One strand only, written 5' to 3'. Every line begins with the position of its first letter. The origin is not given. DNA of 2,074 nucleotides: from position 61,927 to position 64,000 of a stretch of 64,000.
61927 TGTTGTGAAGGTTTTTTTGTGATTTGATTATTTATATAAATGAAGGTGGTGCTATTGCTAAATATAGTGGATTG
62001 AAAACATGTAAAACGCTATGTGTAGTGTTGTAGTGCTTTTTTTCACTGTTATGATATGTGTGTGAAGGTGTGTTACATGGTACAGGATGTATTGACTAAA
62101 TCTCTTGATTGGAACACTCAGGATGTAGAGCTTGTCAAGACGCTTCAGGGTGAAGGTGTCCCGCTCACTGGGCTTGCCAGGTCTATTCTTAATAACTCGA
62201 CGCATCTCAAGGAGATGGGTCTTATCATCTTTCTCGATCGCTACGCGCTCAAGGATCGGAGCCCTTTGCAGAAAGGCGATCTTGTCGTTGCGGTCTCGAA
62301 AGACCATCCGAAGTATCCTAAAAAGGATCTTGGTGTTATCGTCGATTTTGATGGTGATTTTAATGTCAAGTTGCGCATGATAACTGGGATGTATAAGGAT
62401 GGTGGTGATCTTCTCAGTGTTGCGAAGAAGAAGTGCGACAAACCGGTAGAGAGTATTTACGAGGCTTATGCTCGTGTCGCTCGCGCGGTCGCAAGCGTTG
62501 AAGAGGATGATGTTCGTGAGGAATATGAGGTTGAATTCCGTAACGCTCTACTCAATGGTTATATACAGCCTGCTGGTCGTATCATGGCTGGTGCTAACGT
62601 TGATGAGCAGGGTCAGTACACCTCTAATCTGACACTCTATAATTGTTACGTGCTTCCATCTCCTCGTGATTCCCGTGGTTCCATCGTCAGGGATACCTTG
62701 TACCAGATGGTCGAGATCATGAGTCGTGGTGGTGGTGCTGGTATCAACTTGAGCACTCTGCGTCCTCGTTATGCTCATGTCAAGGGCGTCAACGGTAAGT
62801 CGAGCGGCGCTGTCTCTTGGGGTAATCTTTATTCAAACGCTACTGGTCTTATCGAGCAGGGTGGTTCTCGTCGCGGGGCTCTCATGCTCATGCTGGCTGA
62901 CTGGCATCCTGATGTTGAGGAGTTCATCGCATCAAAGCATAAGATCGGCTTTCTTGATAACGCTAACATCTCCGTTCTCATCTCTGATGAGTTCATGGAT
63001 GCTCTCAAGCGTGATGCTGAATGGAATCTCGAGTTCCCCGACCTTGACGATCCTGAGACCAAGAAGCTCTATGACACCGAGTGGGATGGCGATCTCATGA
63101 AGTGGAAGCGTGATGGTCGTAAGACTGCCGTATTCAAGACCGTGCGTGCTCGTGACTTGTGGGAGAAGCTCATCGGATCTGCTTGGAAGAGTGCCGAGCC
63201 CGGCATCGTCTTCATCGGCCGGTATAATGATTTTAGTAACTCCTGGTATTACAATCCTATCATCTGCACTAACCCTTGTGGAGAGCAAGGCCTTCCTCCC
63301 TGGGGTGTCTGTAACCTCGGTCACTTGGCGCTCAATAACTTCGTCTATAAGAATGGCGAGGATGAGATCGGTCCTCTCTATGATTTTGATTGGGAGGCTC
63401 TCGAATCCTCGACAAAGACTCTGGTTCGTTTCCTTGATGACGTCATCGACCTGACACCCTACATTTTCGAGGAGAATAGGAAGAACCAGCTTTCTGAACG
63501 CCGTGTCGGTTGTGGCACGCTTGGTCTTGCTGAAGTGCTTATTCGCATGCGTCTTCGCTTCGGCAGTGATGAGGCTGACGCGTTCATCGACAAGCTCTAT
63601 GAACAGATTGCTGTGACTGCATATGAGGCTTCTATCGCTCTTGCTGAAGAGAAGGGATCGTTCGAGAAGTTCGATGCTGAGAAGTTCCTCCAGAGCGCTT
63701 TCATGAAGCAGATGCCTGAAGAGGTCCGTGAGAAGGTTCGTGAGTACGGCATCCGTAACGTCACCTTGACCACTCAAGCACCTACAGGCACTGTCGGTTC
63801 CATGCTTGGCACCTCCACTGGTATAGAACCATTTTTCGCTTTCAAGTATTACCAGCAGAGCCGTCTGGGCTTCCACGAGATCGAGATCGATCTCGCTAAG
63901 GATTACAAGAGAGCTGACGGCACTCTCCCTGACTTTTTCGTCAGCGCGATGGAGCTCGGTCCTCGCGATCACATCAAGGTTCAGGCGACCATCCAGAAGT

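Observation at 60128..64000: Tandem class II ribonucleotide reductase paralogs; the upstream copy has lost the N-x-C-x-E and redox-cysteine residues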

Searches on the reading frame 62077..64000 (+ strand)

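Call 3: search_protein_families(library=pfam, proteins=[window:62077-64000:+], max_evalue=0.01)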
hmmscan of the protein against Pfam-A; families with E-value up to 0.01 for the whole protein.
window:62077-64000:+ (641 aa): 2 families
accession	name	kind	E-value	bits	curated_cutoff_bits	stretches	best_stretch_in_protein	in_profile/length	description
PF02867.20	Ribonuc_red_lgC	-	2.3e-101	340.5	23.9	1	190-641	3-484/523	Ribonucleotide reductase, barrel domain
PF00317.26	Ribonuc_red_lgN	-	2.4e-10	40.8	28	1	119-174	19-73/77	Ribonucleotide reductase, all-alpha domain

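Call 4: search_protein_families(library=ncbifam, proteins=[window:62077-64000:+], max_evalue=0.01)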
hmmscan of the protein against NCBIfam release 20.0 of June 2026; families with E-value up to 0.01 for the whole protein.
window:62077-64000:+ (641 aa): 21 families
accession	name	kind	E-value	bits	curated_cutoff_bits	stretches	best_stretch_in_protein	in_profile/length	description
NF005991.0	PRK08115.1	equivalog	2.1e-162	542.1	854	2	290-641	363-728/858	vitamin B12-dependent ribonucleotide reductase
TIGR02504.1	NrdJ_Z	equivalog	2e-135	452.7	399.95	1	119-607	14-497/606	adenosylcobalamin-dependent ribonucleoside-diphosphate reductase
NF006417.0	PRK08665.1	equivalog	2.4e-97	327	961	1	117-603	27-461/759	vitamin B12-dependent ribonucleotide reductase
TIGR02506.1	NrdE_NrdA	equivalog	8e-80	269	341.05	1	116-611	14-518/616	ribonucleoside-diphosphate reductase subunit alpha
NF005401.0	PRK06948.1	subfamily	2.3e-79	267.7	906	1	126-640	32-540/604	ribonucleotide reductase-like protein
NF005010.0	PRK06406.1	subfamily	4.3e-71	240.2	1125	2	345-605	380-616/771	vitamin B12-dependent ribonucleotide reductase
NF005544.0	PRK07207.1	equivalog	3.5e-52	177.4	965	2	186-534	370-717/965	ribonucleoside-diphosphate reductase subunit alpha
NF006207.0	PRK08332.1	equivalog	4.3e-46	156.8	2400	2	395-597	1237-1444/1684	vitamin B12-dependent ribonucleotide reductase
NF005101.0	PRK06539.1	equivalog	4.7e-46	157.2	988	2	170-537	209-572/822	ribonucleoside-diphosphate reductase subunit alpha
NF005122.0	PRK06556.1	equivalog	2e-45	154.9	859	2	294-593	286-576/960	vitamin B12-dependent ribonucleotide reductase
NF009029.0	PRK12365.1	equivalog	1.7e-43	148.8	1350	2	189-537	456-802/1046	ribonucleoside-diphosphate reductase subunit alpha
NF006279.0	PRK08447.1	equivalog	1.3e-41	142.8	1082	2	443-638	514-723/789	ribonucleoside-diphosphate reductase subunit alpha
NF006665.0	PRK09209.1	equivalog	3.8e-40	137.9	1057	2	410-594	489-665/761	ribonucleoside-diphosphate reductase subunit alpha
NF005483.0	PRK07088.1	equivalog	1.5e-39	135.8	1214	2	438-594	507-668/764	ribonucleoside-diphosphate reductase subunit alpha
NF006577.0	PRK09102.1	equivalog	2.3e-39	135.2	620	2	127-322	44-227/604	ribonucleoside-diphosphate reductase subunit alpha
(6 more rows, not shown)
